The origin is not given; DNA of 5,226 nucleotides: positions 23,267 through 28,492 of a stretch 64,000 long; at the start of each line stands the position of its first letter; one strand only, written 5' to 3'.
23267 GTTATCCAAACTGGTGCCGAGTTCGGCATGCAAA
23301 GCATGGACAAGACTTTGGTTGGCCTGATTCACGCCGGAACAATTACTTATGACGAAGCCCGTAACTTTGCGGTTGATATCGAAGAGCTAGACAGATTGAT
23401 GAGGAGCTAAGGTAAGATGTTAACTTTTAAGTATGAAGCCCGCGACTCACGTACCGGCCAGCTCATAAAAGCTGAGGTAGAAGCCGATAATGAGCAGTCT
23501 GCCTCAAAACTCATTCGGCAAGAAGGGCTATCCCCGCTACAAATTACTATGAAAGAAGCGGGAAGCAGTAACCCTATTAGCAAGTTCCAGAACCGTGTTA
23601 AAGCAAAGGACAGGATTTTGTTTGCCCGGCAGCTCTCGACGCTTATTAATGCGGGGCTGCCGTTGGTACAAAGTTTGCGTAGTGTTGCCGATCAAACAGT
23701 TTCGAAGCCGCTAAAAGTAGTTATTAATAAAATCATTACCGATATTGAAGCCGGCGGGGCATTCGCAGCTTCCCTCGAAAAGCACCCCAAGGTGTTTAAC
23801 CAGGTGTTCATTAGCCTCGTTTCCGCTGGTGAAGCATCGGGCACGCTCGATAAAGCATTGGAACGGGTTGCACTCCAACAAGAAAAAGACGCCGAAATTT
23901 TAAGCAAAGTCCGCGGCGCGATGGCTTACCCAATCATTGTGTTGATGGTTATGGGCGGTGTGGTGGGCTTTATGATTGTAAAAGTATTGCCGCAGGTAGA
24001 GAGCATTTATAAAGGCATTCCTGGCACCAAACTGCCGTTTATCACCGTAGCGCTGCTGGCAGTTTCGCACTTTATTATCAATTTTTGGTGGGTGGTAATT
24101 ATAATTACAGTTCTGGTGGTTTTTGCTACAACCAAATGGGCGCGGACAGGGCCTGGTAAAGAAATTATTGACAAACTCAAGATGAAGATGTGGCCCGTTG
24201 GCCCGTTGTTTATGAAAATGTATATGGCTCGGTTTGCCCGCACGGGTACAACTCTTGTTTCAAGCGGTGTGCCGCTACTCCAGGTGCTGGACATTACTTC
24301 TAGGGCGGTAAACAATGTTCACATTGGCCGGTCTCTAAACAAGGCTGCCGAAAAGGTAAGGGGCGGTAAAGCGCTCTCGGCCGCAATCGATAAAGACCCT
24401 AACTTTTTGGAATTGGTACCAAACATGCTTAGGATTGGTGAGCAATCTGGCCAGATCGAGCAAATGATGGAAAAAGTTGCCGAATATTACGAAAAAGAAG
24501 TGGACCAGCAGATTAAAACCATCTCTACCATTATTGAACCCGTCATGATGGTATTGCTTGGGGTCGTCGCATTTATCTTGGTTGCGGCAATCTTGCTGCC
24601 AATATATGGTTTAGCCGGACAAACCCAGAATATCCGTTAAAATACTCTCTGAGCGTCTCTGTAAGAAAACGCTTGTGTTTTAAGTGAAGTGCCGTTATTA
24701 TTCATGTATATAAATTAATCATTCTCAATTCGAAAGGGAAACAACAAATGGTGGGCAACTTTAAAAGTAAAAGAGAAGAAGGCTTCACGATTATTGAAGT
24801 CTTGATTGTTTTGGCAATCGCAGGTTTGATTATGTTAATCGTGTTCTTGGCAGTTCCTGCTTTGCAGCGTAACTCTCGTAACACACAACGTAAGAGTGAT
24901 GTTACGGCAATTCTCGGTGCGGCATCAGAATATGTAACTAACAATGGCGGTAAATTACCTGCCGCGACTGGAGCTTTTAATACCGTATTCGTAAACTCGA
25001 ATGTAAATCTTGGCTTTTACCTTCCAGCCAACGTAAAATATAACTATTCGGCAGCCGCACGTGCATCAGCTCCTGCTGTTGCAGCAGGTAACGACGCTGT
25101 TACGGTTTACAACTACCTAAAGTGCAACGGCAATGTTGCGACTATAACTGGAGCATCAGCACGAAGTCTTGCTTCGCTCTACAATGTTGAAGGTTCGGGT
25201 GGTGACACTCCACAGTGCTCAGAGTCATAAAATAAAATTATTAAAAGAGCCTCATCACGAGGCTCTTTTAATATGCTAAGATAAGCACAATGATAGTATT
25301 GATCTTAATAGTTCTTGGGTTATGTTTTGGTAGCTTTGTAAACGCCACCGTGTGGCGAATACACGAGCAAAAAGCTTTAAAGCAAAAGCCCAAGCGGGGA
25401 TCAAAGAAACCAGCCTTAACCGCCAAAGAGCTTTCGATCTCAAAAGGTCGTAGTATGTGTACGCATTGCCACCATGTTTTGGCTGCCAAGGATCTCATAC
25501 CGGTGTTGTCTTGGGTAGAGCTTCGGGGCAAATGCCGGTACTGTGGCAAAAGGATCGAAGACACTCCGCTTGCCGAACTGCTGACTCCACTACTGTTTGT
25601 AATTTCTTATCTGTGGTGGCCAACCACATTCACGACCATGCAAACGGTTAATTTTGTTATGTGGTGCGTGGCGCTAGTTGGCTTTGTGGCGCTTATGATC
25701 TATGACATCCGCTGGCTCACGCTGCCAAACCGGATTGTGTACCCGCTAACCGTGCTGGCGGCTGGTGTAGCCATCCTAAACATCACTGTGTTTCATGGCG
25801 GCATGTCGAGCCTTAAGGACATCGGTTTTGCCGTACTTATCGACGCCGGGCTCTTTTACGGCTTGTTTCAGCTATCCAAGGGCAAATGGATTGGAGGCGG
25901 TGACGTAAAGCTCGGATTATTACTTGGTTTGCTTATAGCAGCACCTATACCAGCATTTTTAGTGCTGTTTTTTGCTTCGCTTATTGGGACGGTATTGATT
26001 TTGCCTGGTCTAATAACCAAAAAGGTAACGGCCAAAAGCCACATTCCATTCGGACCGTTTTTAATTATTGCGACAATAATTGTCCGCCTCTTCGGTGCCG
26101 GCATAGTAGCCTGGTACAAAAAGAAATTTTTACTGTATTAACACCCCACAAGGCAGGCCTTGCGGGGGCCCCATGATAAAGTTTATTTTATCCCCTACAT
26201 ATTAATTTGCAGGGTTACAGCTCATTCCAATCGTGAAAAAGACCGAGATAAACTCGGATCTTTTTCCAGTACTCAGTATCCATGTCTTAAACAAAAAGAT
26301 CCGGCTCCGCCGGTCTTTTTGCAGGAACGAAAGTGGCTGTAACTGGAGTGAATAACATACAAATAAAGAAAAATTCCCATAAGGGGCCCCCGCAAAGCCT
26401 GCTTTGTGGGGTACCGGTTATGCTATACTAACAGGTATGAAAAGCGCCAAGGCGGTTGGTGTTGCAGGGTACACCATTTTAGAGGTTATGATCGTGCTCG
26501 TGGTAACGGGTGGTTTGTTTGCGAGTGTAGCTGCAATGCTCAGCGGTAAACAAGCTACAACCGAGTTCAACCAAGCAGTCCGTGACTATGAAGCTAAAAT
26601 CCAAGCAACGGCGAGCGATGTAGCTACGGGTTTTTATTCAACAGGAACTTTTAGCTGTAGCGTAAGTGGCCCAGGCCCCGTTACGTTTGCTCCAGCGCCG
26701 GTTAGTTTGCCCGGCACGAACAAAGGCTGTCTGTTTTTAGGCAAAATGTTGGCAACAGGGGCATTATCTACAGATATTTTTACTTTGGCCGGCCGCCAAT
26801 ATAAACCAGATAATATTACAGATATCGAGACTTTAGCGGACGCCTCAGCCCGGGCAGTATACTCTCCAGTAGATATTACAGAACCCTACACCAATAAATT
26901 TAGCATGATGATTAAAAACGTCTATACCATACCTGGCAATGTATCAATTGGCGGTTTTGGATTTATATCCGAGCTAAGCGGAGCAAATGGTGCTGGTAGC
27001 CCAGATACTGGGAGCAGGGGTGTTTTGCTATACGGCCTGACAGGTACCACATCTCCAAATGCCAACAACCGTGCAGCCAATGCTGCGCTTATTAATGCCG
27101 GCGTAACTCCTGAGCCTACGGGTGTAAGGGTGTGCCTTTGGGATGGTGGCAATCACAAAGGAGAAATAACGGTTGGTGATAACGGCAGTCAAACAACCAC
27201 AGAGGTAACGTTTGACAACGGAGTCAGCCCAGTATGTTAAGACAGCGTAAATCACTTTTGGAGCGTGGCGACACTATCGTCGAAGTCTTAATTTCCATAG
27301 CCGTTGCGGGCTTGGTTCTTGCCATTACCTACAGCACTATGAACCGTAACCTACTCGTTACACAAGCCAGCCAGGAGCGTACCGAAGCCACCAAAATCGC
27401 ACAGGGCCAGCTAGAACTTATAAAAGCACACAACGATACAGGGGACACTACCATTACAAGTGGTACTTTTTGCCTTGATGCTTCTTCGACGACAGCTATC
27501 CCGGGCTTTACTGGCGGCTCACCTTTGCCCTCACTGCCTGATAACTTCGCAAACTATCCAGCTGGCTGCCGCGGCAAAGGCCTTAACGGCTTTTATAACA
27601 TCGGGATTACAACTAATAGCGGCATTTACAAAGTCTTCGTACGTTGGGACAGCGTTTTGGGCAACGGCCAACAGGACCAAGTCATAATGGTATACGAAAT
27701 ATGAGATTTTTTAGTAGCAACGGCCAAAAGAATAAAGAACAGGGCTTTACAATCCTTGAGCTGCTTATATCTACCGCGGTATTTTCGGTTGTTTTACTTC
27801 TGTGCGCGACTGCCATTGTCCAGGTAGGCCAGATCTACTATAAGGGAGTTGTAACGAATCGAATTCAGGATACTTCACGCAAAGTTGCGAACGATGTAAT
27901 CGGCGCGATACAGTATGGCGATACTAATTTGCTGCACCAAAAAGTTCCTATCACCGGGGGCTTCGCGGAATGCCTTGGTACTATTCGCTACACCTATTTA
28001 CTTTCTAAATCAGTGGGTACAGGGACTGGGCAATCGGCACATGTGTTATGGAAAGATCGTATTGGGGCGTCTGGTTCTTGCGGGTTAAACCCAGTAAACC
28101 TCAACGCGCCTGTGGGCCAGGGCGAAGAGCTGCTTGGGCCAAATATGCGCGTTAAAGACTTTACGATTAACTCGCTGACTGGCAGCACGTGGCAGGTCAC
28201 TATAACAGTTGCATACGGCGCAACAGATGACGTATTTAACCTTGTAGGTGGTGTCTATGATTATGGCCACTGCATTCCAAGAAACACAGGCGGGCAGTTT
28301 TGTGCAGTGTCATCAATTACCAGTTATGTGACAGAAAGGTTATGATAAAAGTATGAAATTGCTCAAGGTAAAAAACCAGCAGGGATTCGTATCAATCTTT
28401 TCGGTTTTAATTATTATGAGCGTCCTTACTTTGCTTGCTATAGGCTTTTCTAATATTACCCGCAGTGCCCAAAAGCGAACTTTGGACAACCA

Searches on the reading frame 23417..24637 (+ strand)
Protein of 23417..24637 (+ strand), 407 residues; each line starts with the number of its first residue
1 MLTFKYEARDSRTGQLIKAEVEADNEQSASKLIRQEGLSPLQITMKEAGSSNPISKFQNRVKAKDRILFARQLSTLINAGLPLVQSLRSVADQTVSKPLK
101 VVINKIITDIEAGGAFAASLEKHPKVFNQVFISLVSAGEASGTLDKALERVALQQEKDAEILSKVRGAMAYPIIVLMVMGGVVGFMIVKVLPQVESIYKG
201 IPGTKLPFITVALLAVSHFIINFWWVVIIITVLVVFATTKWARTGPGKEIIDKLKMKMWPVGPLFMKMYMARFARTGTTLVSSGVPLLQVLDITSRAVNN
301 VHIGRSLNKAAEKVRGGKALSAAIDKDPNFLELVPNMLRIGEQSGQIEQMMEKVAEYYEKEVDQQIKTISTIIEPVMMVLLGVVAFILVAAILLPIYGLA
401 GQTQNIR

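Call 11: search_protein_families(library=pfam, proteins=[window:23417-24637:+], max_evalue=0.01)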
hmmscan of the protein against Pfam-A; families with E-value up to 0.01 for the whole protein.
window:23417-24637:+ (407 aa): 2 families
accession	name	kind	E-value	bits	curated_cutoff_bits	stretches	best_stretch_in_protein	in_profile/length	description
PF00482.28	T2SSF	-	2e-59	199.5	25.2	2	69-192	1-125/125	Type II secretion system (T2SS), protein F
PF20990.2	DUF2207_C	-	0.0012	19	33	0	118-255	98-204/247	Predicted membrane protein (DUF2207) C-terminal domain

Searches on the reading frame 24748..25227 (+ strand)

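Call 11: search_protein_families(library=pfam, proteins=[window:24748-25227:+], max_evalue=0.01)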
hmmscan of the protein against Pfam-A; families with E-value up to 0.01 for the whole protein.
window:24748-25227:+ (160 aa): 1 family
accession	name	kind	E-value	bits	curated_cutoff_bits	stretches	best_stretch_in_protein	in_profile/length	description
PF07963.17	N_methyl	-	4.9e-07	29.5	21.2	1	8-33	2-27/27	Prokaryotic N-terminal methylation motif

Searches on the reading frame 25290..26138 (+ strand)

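Call 11: search_protein_families(library=pfam, proteins=[window:25290-26138:+], max_evalue=0.01)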
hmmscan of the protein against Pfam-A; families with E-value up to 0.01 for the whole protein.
window:25290-26138:+ (283 aa): 3 families
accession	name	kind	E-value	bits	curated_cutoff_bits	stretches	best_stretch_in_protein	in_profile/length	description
PF06750.18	A24_N_bact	-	8.4e-24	83.9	23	1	8-108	1-82/84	Bacterial Peptidase A24 N-terminal domain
PF01478.23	Peptidase_A24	-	7.7e-09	36.4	26.5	1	127-238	2-104/104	Type IV leader peptidase family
PF17028.10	8TM_micro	-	0.0053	16.9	25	1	92-144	202-252/257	8TM Microsporidial transmembrane domain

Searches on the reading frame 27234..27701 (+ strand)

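Call 11: search_protein_families(library=pfam, proteins=[window:27234-27701:+], max_evalue=0.01)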
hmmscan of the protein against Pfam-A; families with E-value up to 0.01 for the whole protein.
window:27234-27701:+ (156 aa): 1 family
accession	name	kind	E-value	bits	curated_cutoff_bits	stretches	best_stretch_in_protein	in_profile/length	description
PF07963.17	N_methyl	-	0.0027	17.7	21.2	1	14-33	8-27/27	Prokaryotic N-terminal methylation motif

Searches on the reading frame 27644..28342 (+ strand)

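Call 73: search_protein_families(library=pfam, proteins=[window:27644-28342:+], max_evalue=0.001)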
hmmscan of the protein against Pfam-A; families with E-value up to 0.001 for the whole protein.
window:27644-28342:+ (233 aa): 1 family
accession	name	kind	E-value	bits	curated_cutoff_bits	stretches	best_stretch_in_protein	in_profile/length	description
PF07963.17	N_methyl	-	1.9e-06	27.6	21.2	1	30-53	2-25/27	Prokaryotic N-terminal methylation motif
